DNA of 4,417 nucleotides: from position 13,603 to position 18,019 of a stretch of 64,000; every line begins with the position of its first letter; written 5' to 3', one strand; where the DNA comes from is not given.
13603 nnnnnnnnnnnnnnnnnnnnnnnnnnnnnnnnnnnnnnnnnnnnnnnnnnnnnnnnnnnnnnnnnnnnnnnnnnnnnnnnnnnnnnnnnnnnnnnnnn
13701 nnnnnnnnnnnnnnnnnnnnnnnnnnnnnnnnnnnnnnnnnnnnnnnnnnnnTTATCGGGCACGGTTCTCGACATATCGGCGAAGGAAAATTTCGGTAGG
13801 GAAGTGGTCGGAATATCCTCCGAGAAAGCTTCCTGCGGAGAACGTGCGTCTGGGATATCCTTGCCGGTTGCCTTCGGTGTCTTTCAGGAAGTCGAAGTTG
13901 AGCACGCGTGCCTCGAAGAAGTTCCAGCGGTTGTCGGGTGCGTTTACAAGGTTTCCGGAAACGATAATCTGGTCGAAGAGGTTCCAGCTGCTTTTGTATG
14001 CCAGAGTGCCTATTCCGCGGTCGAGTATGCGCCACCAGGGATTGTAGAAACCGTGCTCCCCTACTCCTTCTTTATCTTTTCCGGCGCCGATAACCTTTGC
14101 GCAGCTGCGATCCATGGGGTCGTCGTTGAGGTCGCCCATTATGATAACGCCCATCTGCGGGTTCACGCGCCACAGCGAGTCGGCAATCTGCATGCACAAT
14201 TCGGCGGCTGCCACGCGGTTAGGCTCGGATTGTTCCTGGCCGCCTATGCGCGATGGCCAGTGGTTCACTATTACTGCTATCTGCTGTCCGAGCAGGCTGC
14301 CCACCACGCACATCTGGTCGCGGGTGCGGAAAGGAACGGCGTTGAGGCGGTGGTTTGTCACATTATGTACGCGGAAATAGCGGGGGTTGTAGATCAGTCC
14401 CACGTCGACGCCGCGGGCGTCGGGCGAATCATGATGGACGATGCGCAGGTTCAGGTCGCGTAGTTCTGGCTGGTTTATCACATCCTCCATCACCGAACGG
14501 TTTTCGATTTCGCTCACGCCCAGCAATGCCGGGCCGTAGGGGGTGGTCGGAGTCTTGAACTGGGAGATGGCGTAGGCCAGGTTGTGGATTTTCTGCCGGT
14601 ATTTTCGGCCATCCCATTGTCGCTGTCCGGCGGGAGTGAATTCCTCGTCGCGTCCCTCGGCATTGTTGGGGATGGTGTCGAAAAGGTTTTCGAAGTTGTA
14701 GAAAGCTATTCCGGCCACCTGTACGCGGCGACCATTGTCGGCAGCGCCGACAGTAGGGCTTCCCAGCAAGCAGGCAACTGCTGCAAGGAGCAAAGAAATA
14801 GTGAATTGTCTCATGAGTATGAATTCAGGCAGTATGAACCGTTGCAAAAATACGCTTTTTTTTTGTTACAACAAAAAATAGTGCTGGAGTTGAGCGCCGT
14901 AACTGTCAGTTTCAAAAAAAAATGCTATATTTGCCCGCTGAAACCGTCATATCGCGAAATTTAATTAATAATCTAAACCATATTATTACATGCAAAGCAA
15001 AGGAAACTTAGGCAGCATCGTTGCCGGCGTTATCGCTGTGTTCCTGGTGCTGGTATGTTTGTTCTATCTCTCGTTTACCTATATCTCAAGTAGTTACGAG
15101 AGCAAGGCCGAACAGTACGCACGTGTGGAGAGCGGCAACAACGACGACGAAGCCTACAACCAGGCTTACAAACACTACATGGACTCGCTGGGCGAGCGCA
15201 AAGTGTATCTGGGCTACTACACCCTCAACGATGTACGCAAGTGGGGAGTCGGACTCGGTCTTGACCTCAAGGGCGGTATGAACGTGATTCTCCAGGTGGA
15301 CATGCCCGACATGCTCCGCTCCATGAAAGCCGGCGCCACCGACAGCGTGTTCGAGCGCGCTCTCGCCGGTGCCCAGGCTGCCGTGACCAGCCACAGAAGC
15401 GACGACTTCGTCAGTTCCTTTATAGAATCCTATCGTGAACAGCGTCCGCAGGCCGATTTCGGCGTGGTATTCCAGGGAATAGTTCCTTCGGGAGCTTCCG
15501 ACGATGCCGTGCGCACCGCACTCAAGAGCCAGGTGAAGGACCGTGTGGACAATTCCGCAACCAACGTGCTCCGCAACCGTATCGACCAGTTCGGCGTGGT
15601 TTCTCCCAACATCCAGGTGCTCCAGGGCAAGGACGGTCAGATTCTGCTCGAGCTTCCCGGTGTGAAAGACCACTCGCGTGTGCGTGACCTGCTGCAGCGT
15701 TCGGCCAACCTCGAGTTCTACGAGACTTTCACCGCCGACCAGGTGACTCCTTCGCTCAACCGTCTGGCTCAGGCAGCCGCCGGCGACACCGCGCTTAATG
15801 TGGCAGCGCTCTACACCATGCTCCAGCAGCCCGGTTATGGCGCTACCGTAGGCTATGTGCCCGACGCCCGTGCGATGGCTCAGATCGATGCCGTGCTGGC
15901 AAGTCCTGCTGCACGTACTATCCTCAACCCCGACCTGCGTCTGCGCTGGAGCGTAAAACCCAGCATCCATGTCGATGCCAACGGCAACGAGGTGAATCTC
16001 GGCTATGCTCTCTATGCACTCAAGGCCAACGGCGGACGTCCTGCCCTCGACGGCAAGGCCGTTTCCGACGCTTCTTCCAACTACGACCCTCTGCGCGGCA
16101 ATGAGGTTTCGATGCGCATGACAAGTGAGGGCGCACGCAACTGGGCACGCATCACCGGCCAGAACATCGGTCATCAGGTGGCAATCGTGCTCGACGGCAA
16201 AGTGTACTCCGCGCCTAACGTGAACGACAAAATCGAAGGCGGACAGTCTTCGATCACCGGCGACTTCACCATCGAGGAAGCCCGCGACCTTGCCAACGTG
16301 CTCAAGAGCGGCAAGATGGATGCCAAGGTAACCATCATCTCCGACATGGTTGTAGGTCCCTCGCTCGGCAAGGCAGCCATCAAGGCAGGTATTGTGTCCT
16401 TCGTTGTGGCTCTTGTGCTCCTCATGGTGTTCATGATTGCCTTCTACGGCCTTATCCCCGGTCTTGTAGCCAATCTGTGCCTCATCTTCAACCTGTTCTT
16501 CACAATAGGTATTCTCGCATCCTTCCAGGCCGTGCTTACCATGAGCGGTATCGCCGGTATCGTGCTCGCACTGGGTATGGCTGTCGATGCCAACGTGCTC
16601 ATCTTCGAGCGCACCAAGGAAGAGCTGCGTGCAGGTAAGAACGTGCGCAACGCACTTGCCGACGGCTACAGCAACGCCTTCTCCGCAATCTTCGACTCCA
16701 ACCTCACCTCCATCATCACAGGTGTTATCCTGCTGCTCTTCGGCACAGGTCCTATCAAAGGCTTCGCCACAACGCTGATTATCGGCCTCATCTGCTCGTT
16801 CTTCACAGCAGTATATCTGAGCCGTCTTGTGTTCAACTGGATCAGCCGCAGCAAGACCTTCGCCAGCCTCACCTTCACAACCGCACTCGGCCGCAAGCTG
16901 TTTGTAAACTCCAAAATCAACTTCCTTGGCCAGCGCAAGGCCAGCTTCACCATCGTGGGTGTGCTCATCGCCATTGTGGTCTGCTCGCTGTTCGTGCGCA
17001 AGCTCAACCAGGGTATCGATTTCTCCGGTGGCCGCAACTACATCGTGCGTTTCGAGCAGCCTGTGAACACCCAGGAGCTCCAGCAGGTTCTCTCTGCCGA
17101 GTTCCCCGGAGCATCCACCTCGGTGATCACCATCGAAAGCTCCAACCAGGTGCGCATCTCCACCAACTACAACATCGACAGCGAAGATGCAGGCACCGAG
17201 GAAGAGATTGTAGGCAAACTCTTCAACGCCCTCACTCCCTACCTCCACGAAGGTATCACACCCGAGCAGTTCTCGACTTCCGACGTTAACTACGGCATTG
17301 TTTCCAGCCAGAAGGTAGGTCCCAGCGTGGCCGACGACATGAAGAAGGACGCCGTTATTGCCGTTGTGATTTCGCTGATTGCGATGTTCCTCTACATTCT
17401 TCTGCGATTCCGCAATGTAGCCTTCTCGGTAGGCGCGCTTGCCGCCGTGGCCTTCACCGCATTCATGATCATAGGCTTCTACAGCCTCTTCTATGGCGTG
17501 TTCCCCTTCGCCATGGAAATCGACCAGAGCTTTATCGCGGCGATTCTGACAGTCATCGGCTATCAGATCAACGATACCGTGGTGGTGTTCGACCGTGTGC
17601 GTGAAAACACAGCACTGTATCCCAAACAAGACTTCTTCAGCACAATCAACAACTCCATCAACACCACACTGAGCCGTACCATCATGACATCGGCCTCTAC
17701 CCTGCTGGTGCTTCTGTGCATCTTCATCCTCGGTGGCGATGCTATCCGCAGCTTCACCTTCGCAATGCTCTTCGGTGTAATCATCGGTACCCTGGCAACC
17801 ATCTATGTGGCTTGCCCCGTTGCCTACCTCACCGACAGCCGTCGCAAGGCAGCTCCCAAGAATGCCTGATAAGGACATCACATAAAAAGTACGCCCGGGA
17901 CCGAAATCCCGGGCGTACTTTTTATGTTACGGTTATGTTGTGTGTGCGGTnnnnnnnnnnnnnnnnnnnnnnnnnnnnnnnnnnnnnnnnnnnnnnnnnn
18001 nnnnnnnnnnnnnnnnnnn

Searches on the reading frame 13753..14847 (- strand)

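Call 10: search_protein_families(library=pfam, proteins=[window:13753-14847:-])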
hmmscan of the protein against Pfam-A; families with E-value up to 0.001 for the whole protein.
window:13753-14847:- (364 aa): 1 family
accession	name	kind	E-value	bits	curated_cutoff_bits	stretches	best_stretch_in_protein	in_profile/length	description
PF19580.5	Exo_endo_phos_3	-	6.7e-109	364.1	27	1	47-357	2-311/311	Endonuclease/Exonuclease/phosphatase family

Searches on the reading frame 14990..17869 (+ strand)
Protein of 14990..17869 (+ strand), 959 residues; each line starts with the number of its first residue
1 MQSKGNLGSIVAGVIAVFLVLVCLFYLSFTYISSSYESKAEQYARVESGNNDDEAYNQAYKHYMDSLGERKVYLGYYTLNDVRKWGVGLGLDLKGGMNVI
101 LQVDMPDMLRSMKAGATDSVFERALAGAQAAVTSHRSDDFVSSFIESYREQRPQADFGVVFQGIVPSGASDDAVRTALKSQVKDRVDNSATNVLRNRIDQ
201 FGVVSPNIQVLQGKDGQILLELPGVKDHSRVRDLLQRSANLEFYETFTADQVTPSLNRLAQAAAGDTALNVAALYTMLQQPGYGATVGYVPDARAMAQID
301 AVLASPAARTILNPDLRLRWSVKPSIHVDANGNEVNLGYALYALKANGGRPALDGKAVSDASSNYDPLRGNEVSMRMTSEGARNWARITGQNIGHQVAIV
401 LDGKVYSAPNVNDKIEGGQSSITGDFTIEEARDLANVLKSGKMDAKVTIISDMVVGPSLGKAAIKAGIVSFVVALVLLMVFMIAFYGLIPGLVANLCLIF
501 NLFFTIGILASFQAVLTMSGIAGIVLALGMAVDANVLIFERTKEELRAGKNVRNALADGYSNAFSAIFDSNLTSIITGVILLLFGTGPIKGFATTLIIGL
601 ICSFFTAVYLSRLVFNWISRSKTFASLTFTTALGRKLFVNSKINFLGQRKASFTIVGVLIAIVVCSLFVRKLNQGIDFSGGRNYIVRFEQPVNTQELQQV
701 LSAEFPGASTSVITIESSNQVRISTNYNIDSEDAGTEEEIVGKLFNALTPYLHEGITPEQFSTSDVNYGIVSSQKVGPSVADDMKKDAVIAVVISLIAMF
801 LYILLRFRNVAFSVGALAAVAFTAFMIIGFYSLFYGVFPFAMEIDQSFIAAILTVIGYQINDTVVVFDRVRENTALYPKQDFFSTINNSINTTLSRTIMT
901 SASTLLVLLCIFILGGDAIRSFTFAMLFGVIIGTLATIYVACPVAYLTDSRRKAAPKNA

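Call 10: search_protein_families(library=pfam, proteins=[window:14990-17869:+])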
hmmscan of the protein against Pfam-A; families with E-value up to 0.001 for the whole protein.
window:14990-17869:+ (959 aa): 5 families
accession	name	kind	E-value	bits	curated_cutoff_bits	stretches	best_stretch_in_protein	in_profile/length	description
PF02355.23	SecD_SecF_C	-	7.5e-72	241.1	20.5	2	763-947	8-185/189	Protein export membrane protein SecD/SecF, C-terminal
PF22599.2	SecDF_P1_head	-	1.3e-28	99.6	27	1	350-444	18-113/114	SecDF, P1 head subdomain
PF21760.3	SecD_1st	-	4.5e-16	58.5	27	1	189-245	3-57/60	Protein translocase subunit SecDF, P1 domain, N-terminal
PF07549.19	Sec_GG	-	1.2e-14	53.7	20.3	1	666-692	2-28/28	SecD/SecF GG Motif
PF03176.21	MMPL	-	5.1e-11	42.5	20.5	1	415-611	94-295/333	MMPL family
